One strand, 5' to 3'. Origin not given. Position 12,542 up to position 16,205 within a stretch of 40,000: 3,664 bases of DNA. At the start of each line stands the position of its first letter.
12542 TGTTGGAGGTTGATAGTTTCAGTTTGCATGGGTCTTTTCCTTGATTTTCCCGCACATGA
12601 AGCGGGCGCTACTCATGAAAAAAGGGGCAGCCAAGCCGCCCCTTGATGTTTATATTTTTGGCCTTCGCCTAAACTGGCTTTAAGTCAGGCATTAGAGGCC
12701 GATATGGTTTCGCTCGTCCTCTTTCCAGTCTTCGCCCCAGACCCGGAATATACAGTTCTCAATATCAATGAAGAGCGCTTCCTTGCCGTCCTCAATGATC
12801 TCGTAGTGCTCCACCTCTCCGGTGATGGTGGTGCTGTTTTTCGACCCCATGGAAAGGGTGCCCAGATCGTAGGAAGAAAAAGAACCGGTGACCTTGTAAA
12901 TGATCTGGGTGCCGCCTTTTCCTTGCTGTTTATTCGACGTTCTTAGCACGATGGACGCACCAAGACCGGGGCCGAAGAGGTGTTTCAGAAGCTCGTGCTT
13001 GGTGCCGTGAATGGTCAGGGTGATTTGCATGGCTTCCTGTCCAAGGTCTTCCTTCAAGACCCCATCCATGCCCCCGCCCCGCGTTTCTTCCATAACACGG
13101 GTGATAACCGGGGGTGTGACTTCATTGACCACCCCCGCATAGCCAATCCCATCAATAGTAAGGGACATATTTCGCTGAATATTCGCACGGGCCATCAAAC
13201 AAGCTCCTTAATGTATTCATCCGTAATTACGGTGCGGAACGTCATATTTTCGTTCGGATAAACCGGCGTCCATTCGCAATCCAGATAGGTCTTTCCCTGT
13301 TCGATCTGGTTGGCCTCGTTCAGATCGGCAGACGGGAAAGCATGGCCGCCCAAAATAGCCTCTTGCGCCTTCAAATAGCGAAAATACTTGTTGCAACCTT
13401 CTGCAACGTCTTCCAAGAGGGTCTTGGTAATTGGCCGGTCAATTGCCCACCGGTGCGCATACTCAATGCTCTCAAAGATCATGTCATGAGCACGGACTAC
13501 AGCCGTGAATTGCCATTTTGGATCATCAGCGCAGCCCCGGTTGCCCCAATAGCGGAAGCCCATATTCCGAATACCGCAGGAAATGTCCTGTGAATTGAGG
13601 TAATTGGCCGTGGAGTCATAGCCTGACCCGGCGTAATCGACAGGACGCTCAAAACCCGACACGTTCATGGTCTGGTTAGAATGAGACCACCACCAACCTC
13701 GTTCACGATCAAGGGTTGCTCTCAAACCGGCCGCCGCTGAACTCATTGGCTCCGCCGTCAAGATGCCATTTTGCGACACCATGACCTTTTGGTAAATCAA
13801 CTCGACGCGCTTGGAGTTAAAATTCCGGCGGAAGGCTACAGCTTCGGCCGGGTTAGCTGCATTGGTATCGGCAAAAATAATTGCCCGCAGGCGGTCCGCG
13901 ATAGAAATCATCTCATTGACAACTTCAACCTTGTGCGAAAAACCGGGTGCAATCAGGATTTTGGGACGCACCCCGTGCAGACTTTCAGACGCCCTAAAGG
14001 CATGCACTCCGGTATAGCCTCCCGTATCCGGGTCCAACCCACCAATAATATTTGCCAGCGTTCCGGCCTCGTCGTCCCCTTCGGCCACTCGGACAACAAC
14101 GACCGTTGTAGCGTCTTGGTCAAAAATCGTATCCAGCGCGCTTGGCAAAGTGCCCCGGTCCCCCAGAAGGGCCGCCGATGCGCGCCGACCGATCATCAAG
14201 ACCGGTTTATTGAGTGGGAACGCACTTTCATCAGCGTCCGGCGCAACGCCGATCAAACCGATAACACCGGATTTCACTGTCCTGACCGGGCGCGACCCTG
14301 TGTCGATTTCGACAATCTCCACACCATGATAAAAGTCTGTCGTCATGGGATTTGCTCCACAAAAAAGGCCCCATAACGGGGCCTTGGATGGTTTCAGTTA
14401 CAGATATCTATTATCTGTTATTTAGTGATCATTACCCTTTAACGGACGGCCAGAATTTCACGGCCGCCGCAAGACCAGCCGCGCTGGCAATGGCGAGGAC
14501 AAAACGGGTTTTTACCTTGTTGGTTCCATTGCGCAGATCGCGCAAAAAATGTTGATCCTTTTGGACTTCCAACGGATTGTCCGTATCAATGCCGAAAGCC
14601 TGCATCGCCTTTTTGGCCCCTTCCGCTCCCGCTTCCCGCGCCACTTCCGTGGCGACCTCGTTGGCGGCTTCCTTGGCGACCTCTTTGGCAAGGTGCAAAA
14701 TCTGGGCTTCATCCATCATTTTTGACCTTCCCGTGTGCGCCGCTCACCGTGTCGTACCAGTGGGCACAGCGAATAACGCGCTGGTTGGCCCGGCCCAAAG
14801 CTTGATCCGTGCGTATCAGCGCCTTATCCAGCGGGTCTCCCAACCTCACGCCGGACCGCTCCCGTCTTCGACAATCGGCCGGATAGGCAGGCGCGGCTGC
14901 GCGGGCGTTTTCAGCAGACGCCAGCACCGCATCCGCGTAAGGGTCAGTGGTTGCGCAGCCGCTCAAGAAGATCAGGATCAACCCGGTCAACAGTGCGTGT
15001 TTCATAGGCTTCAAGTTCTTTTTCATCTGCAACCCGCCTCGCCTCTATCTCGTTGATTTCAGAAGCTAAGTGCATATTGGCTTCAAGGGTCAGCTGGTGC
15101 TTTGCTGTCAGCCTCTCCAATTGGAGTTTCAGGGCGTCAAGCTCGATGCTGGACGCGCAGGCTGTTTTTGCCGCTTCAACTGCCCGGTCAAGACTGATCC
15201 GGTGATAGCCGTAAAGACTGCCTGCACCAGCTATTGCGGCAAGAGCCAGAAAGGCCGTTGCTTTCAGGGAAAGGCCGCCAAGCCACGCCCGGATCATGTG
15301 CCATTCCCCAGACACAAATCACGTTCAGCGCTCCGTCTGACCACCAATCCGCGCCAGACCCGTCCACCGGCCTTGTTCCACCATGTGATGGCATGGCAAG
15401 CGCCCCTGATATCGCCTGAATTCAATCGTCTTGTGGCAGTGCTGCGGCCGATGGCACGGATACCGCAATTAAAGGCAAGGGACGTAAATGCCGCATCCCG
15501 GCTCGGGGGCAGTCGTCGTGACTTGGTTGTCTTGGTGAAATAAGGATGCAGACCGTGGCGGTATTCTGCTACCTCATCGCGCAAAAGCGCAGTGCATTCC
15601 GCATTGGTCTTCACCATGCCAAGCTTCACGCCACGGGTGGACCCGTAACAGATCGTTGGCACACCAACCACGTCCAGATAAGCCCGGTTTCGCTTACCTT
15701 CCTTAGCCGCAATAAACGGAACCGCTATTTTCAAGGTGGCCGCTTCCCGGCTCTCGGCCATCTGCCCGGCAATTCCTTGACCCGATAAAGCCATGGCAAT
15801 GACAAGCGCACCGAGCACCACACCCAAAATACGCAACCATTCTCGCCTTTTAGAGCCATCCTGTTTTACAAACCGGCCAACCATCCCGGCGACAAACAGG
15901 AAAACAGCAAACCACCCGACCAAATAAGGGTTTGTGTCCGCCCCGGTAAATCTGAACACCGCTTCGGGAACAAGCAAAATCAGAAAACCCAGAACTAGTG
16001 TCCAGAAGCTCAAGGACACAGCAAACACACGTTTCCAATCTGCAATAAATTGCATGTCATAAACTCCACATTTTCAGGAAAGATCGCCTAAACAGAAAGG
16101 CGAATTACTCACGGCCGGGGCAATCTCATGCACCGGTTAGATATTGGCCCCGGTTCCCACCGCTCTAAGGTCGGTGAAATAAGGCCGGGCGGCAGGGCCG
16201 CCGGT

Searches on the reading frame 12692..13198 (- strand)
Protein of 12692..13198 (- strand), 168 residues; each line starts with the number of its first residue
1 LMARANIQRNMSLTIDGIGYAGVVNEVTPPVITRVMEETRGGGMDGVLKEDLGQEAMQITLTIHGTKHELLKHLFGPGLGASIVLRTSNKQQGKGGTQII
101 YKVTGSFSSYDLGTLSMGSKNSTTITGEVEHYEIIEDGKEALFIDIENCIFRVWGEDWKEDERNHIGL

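Call 11: search_protein_families(library=phrogs, proteins=[window:12692-13198:-], max_evalue=0.001)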
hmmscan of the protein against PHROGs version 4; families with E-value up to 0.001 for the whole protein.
window:12692-13198:- (168 aa): 3 families
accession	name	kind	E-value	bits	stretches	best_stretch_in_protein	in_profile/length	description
phrog_55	-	connector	1.3e-42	146.5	1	2-168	1-173/173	head closure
phrog_15831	-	connector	9.2e-08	33.3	1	9-76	8-77/112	head closure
phrog_13676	-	connector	9.1e-07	30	1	102-168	41-107/107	head closure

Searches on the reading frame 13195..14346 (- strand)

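Call 11: search_protein_families(library=phrogs, proteins=[window:13195-14346:-], max_evalue=0.001)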
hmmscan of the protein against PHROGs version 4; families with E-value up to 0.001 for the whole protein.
window:13195-14346:- (383 aa): 7 families
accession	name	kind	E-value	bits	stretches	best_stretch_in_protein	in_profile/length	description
phrog_23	-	tail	2.8e-103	347.3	1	1-382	19-470/496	tail sheath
phrog_13288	-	unknown function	3.2e-48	165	1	198-382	13-203/208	-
phrog_11242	-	unknown function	2.2e-36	125.8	1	1-115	1-114/128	-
phrog_16736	-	unknown function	1.2e-27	97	1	288-383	2-97/101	-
phrog_20240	-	unknown function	6.3e-24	85.8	2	1-89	1-86/272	-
phrog_12477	-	unknown function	1.4e-18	67.8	1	1-87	1-87/88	-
phrog_20365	-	unknown function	3.7e-09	37.5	1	339-383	8-52/58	-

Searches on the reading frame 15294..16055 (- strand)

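Call 11: search_protein_families(library=phrogs, proteins=[window:15294-16055:-], max_evalue=0.001)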
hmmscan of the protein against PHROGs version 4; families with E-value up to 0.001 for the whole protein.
window:15294-16055:- (253 aa): 8 families
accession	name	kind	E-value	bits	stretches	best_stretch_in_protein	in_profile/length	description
phrog_7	-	lysis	1.6e-50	173.1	1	84-251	533-698/873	endolysin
phrog_7910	-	lysis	2.5e-16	61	1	182-249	25-92/96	endolysin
phrog_10457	-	lysis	1.9e-13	51.4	1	188-247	33-92/95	endolysin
phrog_33083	-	lysis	9.7e-12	45.3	1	112-247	8-139/456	endolysin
phrog_28234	-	lysis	3.5e-07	30.6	1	135-250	106-221/372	endolysin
phrog_35759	-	unknown function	3.8e-05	24.3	1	229-249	3-23/27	-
phrog_3572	-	lysis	0.00012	21.7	1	105-223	261-382/653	endolysin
phrog_1356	-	lysis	0.00025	22.2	1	1-70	47-121/135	holin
